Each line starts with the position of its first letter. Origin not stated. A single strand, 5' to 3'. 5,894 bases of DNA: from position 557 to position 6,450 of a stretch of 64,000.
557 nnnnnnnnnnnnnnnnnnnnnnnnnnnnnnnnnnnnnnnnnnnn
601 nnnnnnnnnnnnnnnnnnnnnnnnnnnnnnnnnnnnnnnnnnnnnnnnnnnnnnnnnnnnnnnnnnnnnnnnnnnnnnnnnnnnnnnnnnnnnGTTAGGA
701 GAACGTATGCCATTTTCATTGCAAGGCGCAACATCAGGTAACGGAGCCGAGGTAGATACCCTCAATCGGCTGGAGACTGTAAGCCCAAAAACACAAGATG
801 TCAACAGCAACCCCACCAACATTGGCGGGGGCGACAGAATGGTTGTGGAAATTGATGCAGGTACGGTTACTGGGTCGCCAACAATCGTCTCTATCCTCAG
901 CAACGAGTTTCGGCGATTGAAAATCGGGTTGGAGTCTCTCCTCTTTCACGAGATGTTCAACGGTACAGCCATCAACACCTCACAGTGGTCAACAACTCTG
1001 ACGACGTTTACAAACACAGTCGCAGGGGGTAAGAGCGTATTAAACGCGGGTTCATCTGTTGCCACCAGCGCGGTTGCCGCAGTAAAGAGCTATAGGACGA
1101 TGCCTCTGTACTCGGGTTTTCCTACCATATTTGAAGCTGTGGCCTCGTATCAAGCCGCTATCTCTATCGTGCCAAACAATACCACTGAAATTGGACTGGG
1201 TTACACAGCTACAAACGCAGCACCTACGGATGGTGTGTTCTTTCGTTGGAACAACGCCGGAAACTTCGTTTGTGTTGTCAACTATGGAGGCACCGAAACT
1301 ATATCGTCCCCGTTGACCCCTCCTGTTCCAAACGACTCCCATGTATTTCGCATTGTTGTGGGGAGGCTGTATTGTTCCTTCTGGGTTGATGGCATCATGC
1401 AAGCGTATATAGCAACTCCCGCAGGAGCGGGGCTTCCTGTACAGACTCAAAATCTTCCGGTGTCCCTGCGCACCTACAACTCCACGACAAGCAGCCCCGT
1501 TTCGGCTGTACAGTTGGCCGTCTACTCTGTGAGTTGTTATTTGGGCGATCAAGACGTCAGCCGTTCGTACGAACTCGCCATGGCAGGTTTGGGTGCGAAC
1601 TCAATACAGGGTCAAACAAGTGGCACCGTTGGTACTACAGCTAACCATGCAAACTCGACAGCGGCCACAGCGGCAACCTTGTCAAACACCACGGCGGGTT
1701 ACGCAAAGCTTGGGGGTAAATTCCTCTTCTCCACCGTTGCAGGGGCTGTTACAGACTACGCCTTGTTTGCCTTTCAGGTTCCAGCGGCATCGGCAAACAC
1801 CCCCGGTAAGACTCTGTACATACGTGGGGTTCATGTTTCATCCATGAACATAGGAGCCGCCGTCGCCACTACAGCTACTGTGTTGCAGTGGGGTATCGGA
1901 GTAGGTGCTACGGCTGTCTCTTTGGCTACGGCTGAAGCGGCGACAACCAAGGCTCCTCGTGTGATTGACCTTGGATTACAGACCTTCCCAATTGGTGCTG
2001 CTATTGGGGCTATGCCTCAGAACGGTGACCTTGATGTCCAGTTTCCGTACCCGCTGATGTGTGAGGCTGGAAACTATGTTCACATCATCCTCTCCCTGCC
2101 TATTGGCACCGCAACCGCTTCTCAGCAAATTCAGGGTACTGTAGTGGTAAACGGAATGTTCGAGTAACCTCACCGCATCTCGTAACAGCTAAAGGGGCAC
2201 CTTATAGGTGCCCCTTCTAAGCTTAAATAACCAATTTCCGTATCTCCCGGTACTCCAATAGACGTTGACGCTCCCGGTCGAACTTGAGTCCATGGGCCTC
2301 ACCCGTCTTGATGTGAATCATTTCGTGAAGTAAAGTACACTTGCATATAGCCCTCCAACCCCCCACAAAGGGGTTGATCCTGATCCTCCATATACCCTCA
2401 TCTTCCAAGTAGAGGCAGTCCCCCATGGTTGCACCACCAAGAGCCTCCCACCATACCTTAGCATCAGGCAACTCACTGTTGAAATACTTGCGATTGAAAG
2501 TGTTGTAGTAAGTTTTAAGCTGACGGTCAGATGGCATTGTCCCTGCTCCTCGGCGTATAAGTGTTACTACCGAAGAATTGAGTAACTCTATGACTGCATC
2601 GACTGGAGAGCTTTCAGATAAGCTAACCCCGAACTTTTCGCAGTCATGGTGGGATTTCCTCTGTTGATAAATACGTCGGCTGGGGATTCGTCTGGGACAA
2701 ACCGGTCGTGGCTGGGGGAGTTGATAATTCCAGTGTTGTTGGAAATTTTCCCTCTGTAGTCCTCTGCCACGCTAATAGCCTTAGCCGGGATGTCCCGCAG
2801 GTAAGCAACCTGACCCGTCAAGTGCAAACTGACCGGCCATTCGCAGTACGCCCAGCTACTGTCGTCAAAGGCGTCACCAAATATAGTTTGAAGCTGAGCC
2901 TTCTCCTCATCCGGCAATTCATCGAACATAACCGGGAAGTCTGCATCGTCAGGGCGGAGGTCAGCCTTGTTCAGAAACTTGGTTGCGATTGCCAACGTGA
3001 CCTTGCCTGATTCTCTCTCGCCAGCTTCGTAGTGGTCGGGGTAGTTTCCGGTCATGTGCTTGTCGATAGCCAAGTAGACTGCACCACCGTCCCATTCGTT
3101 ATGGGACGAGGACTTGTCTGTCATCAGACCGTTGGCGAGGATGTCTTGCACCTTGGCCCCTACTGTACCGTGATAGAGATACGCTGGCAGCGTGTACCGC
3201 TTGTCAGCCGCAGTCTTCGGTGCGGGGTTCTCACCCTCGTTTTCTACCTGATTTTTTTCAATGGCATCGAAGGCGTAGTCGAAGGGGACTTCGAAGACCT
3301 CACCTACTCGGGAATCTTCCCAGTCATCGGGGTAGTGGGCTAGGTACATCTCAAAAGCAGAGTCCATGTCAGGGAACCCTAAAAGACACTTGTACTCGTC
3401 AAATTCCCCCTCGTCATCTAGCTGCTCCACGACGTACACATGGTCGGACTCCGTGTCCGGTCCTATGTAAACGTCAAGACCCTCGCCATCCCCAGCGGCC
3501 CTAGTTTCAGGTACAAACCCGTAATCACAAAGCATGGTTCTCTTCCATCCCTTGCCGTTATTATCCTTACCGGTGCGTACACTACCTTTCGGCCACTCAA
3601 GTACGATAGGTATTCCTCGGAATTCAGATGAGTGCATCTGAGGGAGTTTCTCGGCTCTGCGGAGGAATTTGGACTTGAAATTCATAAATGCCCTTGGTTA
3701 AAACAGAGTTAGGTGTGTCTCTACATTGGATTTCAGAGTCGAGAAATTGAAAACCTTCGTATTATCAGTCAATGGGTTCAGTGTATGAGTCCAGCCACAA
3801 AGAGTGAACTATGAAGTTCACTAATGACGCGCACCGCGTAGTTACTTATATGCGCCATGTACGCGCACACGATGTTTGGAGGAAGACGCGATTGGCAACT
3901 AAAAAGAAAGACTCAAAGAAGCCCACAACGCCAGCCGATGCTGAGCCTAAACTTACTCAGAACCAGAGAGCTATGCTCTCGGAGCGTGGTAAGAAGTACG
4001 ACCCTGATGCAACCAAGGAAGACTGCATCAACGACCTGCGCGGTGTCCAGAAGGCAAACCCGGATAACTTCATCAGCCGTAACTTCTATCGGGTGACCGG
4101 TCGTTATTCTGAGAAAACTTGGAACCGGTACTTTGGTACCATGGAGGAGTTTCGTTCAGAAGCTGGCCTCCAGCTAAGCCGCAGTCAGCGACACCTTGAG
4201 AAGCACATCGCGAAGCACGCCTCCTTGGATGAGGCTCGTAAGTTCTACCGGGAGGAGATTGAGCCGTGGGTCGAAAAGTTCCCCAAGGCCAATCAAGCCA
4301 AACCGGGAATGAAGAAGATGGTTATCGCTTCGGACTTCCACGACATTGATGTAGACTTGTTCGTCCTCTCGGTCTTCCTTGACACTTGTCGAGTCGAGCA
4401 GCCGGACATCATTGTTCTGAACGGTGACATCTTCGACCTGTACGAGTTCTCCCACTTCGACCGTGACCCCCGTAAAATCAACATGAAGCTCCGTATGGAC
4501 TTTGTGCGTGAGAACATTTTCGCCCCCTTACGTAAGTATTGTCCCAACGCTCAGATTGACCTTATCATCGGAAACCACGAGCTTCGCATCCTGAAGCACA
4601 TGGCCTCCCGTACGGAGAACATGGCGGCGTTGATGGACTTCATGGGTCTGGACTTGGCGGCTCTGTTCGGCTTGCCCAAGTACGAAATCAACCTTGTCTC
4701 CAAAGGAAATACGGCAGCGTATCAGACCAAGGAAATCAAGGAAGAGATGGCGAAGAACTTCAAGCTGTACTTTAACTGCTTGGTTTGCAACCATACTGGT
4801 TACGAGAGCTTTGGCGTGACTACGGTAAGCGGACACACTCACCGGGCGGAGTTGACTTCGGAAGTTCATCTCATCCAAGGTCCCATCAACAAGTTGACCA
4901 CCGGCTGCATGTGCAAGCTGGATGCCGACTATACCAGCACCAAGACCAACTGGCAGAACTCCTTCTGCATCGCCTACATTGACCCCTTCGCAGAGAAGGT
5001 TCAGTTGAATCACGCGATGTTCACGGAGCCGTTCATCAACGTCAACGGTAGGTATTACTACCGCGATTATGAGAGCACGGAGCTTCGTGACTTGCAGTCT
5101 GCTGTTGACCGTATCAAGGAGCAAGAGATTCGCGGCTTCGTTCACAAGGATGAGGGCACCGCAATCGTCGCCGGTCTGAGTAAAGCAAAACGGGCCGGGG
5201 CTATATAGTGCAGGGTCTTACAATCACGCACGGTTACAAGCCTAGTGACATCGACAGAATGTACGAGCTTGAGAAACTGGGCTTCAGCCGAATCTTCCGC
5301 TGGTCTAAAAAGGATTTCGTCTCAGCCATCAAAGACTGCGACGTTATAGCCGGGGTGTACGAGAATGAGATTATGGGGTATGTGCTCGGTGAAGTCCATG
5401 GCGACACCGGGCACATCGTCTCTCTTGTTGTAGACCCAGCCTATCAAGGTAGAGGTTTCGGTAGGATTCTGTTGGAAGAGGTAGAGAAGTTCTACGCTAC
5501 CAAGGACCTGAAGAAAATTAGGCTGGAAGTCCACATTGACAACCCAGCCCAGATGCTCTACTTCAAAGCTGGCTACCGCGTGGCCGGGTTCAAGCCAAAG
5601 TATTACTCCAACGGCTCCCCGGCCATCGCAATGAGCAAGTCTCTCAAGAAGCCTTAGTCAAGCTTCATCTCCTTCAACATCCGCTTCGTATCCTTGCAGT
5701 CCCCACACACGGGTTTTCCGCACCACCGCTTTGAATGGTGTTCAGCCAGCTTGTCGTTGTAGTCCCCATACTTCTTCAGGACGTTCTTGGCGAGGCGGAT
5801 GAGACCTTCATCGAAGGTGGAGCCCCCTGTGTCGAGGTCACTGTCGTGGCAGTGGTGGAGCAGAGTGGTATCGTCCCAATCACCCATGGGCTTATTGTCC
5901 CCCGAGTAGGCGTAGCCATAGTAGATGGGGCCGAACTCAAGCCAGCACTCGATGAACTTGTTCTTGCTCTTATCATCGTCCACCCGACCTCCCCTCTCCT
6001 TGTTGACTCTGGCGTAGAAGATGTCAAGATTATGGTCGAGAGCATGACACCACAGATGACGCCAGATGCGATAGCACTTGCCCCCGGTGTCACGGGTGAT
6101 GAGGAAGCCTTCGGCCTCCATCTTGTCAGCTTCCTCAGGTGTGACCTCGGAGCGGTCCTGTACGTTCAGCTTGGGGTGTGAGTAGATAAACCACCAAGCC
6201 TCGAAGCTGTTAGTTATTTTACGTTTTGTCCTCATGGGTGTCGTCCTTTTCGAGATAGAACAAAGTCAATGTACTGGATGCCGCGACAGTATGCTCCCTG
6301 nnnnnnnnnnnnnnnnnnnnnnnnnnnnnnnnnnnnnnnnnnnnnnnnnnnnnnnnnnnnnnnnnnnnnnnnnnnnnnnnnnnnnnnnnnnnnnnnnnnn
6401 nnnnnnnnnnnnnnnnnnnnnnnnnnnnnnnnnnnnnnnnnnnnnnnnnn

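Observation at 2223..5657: Pyrophosphatase–Tpt1/KptA-like ART fusion in a cluster with a SprT-like protease, a metallophosphoesterase and a GNAT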

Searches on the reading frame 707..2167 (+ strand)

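Call 3: search_protein_families(library=pfam, proteins=[window:707-2167:+], max_evalue=1)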
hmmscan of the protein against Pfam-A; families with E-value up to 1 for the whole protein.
window:707-2167:+ (486 aa): 1 family
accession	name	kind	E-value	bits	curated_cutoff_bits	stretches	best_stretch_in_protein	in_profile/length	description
PF13414.12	TPR_11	-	0.25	11.5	26.8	1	143-158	12-27/42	TPR repeat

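Call 4: search_protein_families(library=phrogs, proteins=[window:707-2167:+], max_evalue=0.01)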
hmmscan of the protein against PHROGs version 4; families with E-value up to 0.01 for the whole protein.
window:707-2167:+ (486 aa): 0 families

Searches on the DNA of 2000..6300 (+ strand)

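Call 5: search_dna_similar(query=window:2000-6300:+, collection=phages, mode=near, max_rows=20)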
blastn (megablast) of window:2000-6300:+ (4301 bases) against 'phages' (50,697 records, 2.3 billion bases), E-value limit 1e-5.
No match.

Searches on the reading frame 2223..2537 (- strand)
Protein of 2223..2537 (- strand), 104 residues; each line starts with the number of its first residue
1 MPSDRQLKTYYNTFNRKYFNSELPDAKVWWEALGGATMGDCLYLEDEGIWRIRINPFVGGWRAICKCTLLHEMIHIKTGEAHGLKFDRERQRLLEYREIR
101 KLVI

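Call 3: search_protein_families(library=pfam, proteins=[window:2223-2537:-], max_evalue=1)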
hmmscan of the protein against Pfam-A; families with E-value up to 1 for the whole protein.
window:2223-2537:- (104 aa): 1 family
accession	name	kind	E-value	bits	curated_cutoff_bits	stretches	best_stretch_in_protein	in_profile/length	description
PF10263.15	SprT-like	-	2.2e-08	34.3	25.6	1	9-88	3-90/108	SprT-like family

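Call 4: search_protein_families(library=phrogs, proteins=[window:2223-2537:-], max_evalue=0.01)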
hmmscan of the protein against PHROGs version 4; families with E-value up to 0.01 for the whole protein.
window:2223-2537:- (104 aa): 2 families
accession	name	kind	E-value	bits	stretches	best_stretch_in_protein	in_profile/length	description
phrog_37767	-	unknown function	0.0025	17.5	1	10-76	108-178/467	-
phrog_6361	-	unknown function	0.0085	16.8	0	6-83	18-105/203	-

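Call 27: search_protein_families(library=padloc, proteins=[window:2223-2537:-], max_evalue=0.01)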
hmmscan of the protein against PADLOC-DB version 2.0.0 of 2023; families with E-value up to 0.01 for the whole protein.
window:2223-2537:- (104 aa): 0 families
